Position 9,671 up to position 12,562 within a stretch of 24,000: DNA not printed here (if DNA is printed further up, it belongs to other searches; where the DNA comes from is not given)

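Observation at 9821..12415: Sulfatase fused to a DJ-1/Hsp31-type domain in one 864-aa polypeptide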

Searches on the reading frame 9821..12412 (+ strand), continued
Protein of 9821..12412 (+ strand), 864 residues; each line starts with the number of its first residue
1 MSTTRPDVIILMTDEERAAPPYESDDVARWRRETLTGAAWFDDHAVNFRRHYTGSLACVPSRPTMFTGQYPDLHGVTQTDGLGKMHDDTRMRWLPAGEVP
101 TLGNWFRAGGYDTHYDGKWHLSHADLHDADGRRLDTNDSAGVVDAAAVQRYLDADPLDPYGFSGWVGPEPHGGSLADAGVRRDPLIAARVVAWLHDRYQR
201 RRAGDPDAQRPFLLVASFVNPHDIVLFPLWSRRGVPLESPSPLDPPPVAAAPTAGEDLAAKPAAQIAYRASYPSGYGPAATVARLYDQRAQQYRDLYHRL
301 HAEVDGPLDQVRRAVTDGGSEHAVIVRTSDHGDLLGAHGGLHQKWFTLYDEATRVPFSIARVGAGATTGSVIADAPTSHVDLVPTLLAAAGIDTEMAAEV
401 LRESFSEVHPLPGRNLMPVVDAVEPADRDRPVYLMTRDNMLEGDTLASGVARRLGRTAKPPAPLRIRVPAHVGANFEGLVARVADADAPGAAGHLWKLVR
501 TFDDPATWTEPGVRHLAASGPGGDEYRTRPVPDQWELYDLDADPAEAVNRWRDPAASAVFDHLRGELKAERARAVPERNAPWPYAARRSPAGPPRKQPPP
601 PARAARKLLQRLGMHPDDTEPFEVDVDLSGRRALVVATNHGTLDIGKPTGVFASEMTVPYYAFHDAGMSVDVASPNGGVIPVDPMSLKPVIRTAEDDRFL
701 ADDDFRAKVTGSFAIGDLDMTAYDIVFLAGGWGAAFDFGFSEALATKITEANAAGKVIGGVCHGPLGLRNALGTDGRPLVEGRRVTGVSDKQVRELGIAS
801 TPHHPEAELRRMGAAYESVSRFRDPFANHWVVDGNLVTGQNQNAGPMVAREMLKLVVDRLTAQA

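Call 33: find_homologous_proteins(query=P0213, max_evalue=1e-10)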
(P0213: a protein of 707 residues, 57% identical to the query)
Query P0213 (707 aa): 84 proteins with E <= 1e-10 among 8000 candidates.
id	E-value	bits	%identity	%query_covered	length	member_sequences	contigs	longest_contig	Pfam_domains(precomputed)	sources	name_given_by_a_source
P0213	0.0e+0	1619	100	100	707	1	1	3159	PF12706.14,PF23023.2,PF00753.34,PF01965.31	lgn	-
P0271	0.0e+0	1088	67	100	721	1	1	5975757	PF12706.14,PF23023.2,PF07661.20,PF00753.34,PF01965.31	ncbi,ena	-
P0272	0.0e+0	1062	73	90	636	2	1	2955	PF12706.14,PF23023.2,PF07661.20,PF00753.34,PF01965.31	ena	-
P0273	0.0e+0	1057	67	100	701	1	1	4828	PF12706.14,PF23023.2,PF07661.20,PF00753.34,PF01965.31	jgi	jgi:ribonuclease Z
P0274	0.0e+0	1050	65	100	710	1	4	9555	PF12706.14,PF23023.2,PF00753.34,PF01965.31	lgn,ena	-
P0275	0.0e+0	1048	67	100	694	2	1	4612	PF12706.14,PF23023.2,PF07661.20,PF00753.34,PF01965.31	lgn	-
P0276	0.0e+0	1034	69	91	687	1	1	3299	PF12706.14,PF23023.2,PF07661.20,PF00753.34,PF01965.31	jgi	jgi:ribonuclease Z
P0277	0.0e+0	1025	68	92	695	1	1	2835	PF12706.14,PF23023.2,PF00753.34,PF01965.31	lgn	-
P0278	0.0e+0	1015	64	100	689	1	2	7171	PF12706.14,PF23023.2,PF07661.20,PF00753.34,PF01965.31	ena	-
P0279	0.0e+0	1015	65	97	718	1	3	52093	PF12706.14,PF23023.2,PF00753.34,PF01965.31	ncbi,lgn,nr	ncbi:MBL fold metallo-hydrolase [Myxococcota bacterium]|nr:MBL fold metallo-hydrolase [Myxococcota b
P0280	6.4e-292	988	66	90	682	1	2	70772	PF12706.14,PF23023.2,PF00753.34,PF01965.31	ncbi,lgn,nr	ncbi:MAG: MBL fold metallo-hydrolase [Deltaproteobacteria bacterium]|nr:MBL fold metallo-hydrolase [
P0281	8.6e-280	948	60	100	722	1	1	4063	PF12706.14,PF23023.2,PF00753.34,PF01965.31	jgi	jgi:ribonuclease Z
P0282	3.7e-279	946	65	90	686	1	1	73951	PF12706.14,PF23023.2,PF00753.34,PF01965.31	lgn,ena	-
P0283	1.2e-273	928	63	90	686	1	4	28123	PF12706.14,PF23023.2,PF00753.34,PF01965.31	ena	-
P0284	5.4e-268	909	62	92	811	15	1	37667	PF12706.14,PF23023.2,PF07661.20,PF00753.34,PF01965.31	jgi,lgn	jgi:ribonuclease Z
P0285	1.9e-264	898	61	91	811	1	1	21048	PF12706.14,PF23023.2,PF07661.20,PF00753.34,PF01965.31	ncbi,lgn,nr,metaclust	ncbi:Beta-lactamase-like domain protein [Candidatus Magnetomorum sp. HK-1]|nr:Beta-lactamase-like do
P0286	1.3e-198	680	67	63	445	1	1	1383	PF01965.31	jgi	jgi:putative intracellular protease/amidase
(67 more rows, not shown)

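Call 34: find_homologous_proteins(query=P0131, max_evalue=1e-10)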
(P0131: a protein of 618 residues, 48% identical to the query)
Query P0131 (618 aa): 5142 proteins with E <= 1e-10 among 8000 candidates; the best 120 are listed.
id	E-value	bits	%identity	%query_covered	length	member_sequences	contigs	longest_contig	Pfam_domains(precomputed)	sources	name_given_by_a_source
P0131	0.0e+0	1429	100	100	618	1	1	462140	PF16347.11,PF00884.29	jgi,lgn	-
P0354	4.1e-281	953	68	98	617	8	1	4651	PF01663.28,PF16347.11,PF00884.29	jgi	jgi:arylsulfatase A-like enzyme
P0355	9.3e-268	908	66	98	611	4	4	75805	PF01663.28,PF16347.11,PF00884.29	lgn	-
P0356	3.0e-263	894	65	98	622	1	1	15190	PF01663.28,PF16347.11,PF00884.29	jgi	jgi:arylsulfatase A-like enzyme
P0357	5.4e-262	889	64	98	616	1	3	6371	PF16347.11,PF00884.29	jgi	-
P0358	8.5e-262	889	64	98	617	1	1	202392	PF16347.11,PF00884.29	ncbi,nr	ncbi:MAG: sulfatase-like hydrolase/transferase [Candidatus Binatia bacterium]|nr:sulfatase-like hydr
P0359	1.4e-260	885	63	98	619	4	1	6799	PF01663.28,PF16347.11,PF00884.29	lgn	-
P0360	6.0e-259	879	62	98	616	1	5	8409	PF16347.11,PF00884.29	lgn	-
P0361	8.0e-259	879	63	98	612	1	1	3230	PF16347.11,PF00884.29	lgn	-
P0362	2.2e-256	871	63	98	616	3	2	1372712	PF16347.11,PF00884.29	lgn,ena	-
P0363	1.2e-252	858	62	98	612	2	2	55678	PF01663.28,PF16347.11,PF00884.29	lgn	-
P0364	4.8e-250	850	61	99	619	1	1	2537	PF16347.11,PF00884.29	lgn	-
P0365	6.3e-222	757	58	98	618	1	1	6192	PF16347.11,PF00884.29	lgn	-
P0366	4.2e-221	754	57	98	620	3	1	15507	PF16347.11,PF00884.29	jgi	jgi:arylsulfatase A-like enzyme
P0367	1.7e-218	746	57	98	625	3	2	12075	PF16347.11,PF00884.29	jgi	jgi:arylsulfatase A-like enzyme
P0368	2.0e-215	735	57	99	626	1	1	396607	PF16347.11,PF00884.29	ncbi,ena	-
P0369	5.0e-195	668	48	77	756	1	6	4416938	PF16347.11,PF00884.29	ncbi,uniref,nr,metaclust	ncbi:hydrolase [Mycobacterium tuberculosis]|uniref:sulfatase-like hydrolase/transferase n=2 Tax=Myco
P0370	2.1e-184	633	53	94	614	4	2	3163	PF01663.28,PF16347.11,PF00884.29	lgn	-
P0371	2.7e-176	606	50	95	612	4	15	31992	PF16347.11,PF00884.29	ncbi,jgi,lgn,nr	ncbi:MAG: sulfatase-like hydrolase/transferase [Acidimicrobiia bacterium]|nr:sulfatase-like hydrolas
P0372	9.6e-175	601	50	95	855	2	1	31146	PF16347.11,PF00884.29,PF01965.31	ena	-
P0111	8.3e-169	582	48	100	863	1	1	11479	PF16347.11,PF00884.29,PF01965.31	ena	-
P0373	9.3e-169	581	48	94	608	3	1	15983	PF16347.11,PF00884.29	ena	-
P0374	1.3e-167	578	49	95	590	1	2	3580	PF16347.11,PF00884.29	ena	-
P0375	2.6e-167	577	48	94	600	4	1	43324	PF16347.11,PF00884.29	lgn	-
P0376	3.9e-167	576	50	94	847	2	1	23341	PF16347.11,PF00884.29,PF01965.31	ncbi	-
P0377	6.4e-167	575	49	95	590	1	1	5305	PF16347.11,PF00884.29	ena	-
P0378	1.7e-166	574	51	93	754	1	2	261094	PF03364.26,PF10604.16,PF16347.11,PF00884.29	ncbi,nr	ncbi:MAG: sulfatase-like hydrolase/transferase [Kofleriaceae bacterium]|nr:sulfatase-like hydrolase/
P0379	2.0e-166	574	49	95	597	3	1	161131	PF16347.11,PF00884.29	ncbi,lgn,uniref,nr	ncbi:sulfatase-like hydrolase/transferase [Mycobacterium sp. GA-2829]|uniref:sulfatase-like hydrolas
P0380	2.3e-166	573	50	95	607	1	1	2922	PF16347.11,PF00884.29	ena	-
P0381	3.1e-166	573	48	95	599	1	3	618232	PF16347.11,PF00884.29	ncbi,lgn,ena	-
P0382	5.6e-166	572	48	94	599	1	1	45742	PF16347.11,PF00884.29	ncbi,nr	ncbi:MAG: sulfatase-like hydrolase/transferase [Actinomycetota bacterium]|nr:sulfatase-like hydrolas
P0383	6.1e-166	572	47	95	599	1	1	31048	PF16347.11,PF00884.29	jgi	jgi:arylsulfatase A-like enzyme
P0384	7.0e-166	572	48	95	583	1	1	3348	PF16347.11,PF00884.29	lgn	-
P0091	9.4e-166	571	48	95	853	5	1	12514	PF16347.11,PF00884.29,PF01965.31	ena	-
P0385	1.7e-165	571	48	95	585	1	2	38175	PF16347.11,PF00884.29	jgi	jgi:arylsulfatase A-like enzyme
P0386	2.9e-165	570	48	94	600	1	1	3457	PF16347.11,PF00884.29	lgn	-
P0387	3.5e-165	570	49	93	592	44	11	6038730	PF16347.11,PF00884.29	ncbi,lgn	-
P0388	3.6e-165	569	48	95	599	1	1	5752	PF16347.11,PF00884.29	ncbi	-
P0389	4.4e-165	569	48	95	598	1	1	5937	PF16347.11,PF00884.29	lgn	-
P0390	5.2e-165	569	48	94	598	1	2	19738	PF16347.11,PF00884.29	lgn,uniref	uniref:Sulfatase n=1 Tax=Mycobacterium sp. (strain JLS) TaxID=164757 RepID=A0A5Q5CC48_MYCSJ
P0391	7.4e-165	568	49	94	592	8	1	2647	PF16347.11,PF00884.29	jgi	jgi:arylsulfatase A-like enzyme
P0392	7.5e-165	568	49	94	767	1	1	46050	PF03364.26,PF10604.16,PF16347.11,PF00884.29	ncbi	-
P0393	7.8e-165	568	48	95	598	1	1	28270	PF16347.11,PF00884.29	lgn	-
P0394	7.9e-165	568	48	94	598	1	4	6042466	PF16347.11,PF00884.29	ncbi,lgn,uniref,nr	ncbi:sulfatase-like hydrolase/transferase [Mycolicibacterium monacense]|uniref:Hydrolase n=1 Tax=Myc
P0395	8.5e-165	568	48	94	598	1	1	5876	PF16347.11,PF00884.29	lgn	-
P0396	1.5e-164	567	48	99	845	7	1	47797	PF16347.11,PF00884.29,PF01965.31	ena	-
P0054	1.6e-164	567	48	95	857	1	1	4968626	PF16347.11,PF00884.29,PF01965.31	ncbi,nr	ncbi:MAG: sulfatase-like hydrolase/transferase [Ilumatobacteraceae bacterium]|nr:sulfatase-like hydr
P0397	1.8e-164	567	48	94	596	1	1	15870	PF16347.11,PF00884.29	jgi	jgi:arylsulfatase A-like enzyme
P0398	1.8e-164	567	48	94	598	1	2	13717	PF16347.11,PF00884.29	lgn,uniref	uniref:Sulfatase n=2 Tax=unclassified Mycobacterium TaxID=2642494 RepID=A0A5Q5BFU8_MYCSS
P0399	1.9e-164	567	48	94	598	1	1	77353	PF16347.11,PF00884.29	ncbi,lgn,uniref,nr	ncbi:sulfatase-like hydrolase/transferase [Mycolicibacterium monacense]|uniref:sulfatase-like hydrol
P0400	1.9e-164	567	48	96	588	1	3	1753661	PF16347.11,PF00884.29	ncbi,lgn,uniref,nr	ncbi:sulfatase-like hydrolase/transferase [Mycolicibacterium neoaurum]|uniref:Sulfatase n=1 Tax=Myco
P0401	2.0e-164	567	48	94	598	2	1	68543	PF16347.11,PF00884.29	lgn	-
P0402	2.1e-164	567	47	99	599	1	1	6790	PF16347.11,PF00884.29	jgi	jgi:arylsulfatase A-like enzyme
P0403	2.4e-164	567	48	94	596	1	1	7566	PF16347.11,PF00884.29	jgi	jgi:arylsulfatase A-like enzyme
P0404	2.7e-164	567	48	95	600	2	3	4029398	PF16347.11,PF00884.29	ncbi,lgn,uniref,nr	ncbi:hydrolase [Mycolicibacterium doricum]|uniref:Hydrolase n=1 Tax=Mycolicibacterium doricum TaxID=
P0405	2.9e-164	567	48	94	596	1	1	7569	PF16347.11,PF00884.29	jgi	jgi:arylsulfatase A-like enzyme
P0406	3.3e-164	566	49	93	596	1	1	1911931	PF16347.11,PF00884.29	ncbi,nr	ncbi:sulfatase [Mycolicibacterium rhodesiae JS60]|nr:sulfatase [Mycolicibacterium rhodesiae JS60]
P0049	3.4e-164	566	48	95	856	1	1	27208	PF16347.11,PF00884.29,PF01965.31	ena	-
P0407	3.9e-164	566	48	96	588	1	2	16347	PF16347.11,PF00884.29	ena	-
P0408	4.2e-164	566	48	96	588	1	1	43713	PF16347.11,PF00884.29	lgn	-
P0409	4.3e-164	566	48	96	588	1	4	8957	PF16347.11,PF00884.29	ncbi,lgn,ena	-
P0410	4.4e-164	566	48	96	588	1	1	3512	PF16347.11,PF00884.29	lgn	-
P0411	4.4e-164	566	48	94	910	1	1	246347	PF16347.11,PF00884.29,PF01965.31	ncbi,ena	-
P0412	5.5e-164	566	47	96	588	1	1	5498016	PF16347.11,PF00884.29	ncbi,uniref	ncbi:sulfatase-like hydrolase/transferase [Mycolicibacterium sp. PDY-3]|uniref:sulfatase-like hydrol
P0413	5.7e-164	566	48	95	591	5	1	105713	PF16347.11,PF00884.29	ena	-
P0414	6.4e-164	565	48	96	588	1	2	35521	PF16347.11,PF00884.29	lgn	-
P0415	7.2e-164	565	48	94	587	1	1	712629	PF16347.11,PF00884.29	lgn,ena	-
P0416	7.4e-164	565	48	96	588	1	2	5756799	PF16347.11,PF00884.29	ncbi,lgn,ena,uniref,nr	ncbi:sulfatase-like hydrolase/transferase [Mycolicibacterium neoaurum]|uniref:sulfatase-like hydrola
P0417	8.4e-164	565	48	95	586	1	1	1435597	PF16347.11,PF00884.29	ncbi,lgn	ncbi:sulfatase-like hydrolase/transferase [Mycobacterium sp. NPDC003323]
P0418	8.5e-164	565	46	97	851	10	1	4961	PF16347.11,PF00884.29,PF01965.31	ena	-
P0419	9.3e-164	565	48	96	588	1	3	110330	PF16347.11,PF00884.29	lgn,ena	-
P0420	1.0e-163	565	48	95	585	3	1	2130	PF16347.11,PF00884.29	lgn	-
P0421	1.2e-163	564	46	93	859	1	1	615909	PF16347.11,PF00884.29,PF01965.31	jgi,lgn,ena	-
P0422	1.4e-163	564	47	95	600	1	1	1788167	PF16347.11,PF00884.29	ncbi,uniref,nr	ncbi:sulfatase-like hydrolase/transferase [Mycolicibacterium baixiangningiae]|uniref:sulfatase-like 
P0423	1.4e-163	564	47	94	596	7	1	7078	PF16347.11,PF00884.29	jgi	jgi:arylsulfatase A-like enzyme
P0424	1.6e-163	564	48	94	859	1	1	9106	PF16347.11,PF00884.29,PF01965.31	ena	-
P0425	1.9e-163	564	49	94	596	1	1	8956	PF16347.11,PF00884.29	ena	-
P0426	2.2e-163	564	48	96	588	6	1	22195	PF16347.11,PF00884.29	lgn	-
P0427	2.3e-163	564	48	94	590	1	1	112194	PF16347.11,PF00884.29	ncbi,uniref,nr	ncbi:sulfatase-like hydrolase/transferase [Mycobacterium sp. CVI_P3]|uniref:Sulfatase-like hydrolase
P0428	2.6e-163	563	47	99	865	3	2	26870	PF16347.11,PF00884.29,PF01965.31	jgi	jgi:arylsulfatase A-like enzyme/putative intracellular protease/amidase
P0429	3.5e-163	563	49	96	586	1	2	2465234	PF16347.11,PF00884.29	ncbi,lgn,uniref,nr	ncbi:hydrolase [Mycolicibacterium cosmeticum]|uniref:Hydrolase n=1 Tax=Mycolicibacterium cosmeticum 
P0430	3.6e-163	563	46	98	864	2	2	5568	PF16347.11,PF00884.29,PF01965.31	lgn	-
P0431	3.7e-163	563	48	94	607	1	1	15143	PF16347.11,PF00884.29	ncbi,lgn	-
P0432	4.3e-163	563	48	94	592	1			PF16347.11,PF00884.29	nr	nr:sulfatase-like hydrolase/transferase [Mycobacterium sp.]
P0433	4.5e-163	563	47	96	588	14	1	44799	PF16347.11,PF00884.29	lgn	-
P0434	4.7e-163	563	49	94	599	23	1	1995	PF16347.11,PF00884.29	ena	-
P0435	5.3e-163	562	48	94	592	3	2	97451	PF16347.11,PF00884.29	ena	-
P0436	5.9e-163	562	48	94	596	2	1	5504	PF16347.11,PF00884.29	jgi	jgi:arylsulfatase A-like enzyme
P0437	6.8e-163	562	48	94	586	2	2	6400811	PF16347.11,PF00884.29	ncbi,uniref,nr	ncbi:sulfatase-like hydrolase/transferase [Mycolicibacterium helvum]|uniref:sulfatase-like hydrolase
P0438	7.0e-163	562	49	94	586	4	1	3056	PF16347.11,PF00884.29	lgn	-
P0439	7.1e-163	562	48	94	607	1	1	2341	PF16347.11,PF00884.29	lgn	-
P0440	7.5e-163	562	49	94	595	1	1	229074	PF16347.11,PF00884.29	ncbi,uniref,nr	ncbi:sulfatase-like hydrolase/transferase [Mycobacterium sp. 236(2023)]|uniref:sulfatase-like hydrol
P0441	7.6e-163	562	49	93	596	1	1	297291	PF16347.11,PF00884.29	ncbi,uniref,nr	ncbi:sulfatase-like hydrolase/transferase [Mycolicibacterium vinylchloridicum]|uniref:sulfatase-like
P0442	8.3e-163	562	48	94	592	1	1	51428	PF16347.11,PF00884.29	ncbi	ncbi:MAG: sulfatase-like hydrolase/transferase [Mycobacterium sp.]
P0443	8.3e-163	562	48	94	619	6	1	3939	PF16347.11,PF00884.29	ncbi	-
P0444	9.7e-163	561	48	94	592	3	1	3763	PF16347.11,PF00884.29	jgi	-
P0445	9.9e-163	561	48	94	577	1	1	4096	PF16347.11,PF00884.29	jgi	jgi:arylsulfatase A-like enzyme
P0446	1.0e-162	561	47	96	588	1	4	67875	PF16347.11,PF00884.29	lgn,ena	-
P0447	1.2e-162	561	49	94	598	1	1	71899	PF16347.11,PF00884.29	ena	-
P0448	1.2e-162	561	48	94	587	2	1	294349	PF16347.11,PF00884.29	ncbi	ncbi:sulfatase-like hydrolase/transferase [Mycobacterium sp. C31M]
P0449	1.2e-162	561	48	94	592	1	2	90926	PF16347.11,PF00884.29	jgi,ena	-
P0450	1.4e-162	561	48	94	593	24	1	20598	PF16347.11,PF00884.29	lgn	-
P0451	1.6e-162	561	48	94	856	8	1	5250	PF16347.11,PF00884.29,PF01965.31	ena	-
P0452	1.7e-162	561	49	94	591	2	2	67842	PF16347.11,PF00884.29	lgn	-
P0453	1.7e-162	561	48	95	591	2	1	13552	PF16347.11,PF00884.29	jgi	jgi:arylsulfatase A-like enzyme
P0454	1.7e-162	561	49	94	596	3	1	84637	PF16347.11,PF00884.29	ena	-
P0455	1.8e-162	561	46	99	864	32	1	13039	PF16347.11,PF00884.29,PF01965.31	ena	-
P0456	1.9e-162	560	48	96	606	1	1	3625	PF16347.11,PF00884.29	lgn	-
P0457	1.9e-162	560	48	94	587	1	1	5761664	PF16347.11,PF00884.29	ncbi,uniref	ncbi:sulfatase-like hydrolase/transferase [Mycolicibacterium aichiense]|uniref:sulfatase-like hydrol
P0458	2.0e-162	560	48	94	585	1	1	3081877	PF16347.11,PF00884.29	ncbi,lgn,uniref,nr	ncbi:sulfatase-like hydrolase/transferase [Mycolicibacterium sp. BK634]|uniref:sulfatase-like hydrol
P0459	2.4e-162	560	48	94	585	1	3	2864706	PF16347.11,PF00884.29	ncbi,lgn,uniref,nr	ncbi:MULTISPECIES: sulfatase-like hydrolase/transferase [unclassified Mycolicibacterium]|uniref:sulf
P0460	2.4e-162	560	49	94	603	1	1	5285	PF16347.11,PF00884.29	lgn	-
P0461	2.7e-162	560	48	94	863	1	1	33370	PF16347.11,PF00884.29,PF01965.31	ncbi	-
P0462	2.7e-162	560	48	93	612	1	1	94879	PF16347.11,PF00884.29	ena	-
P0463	2.8e-162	560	48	94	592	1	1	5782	PF16347.11,PF00884.29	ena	-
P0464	3.3e-162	560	48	95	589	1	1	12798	PF16347.11,PF00884.29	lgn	-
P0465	4.0e-162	559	46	97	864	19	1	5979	PF16347.11,PF00884.29,PF01965.31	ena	-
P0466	4.1e-162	559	48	93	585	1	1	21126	PF16347.11,PF00884.29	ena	-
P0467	4.7e-162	559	49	94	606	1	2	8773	PF16347.11,PF00884.29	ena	-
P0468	5.2e-162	559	49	94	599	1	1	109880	PF16347.11,PF00884.29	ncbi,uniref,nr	ncbi:sulfatase-like hydrolase/transferase [Mycobacterium kyogaense]|uniref:sulfatase-like hydrolase/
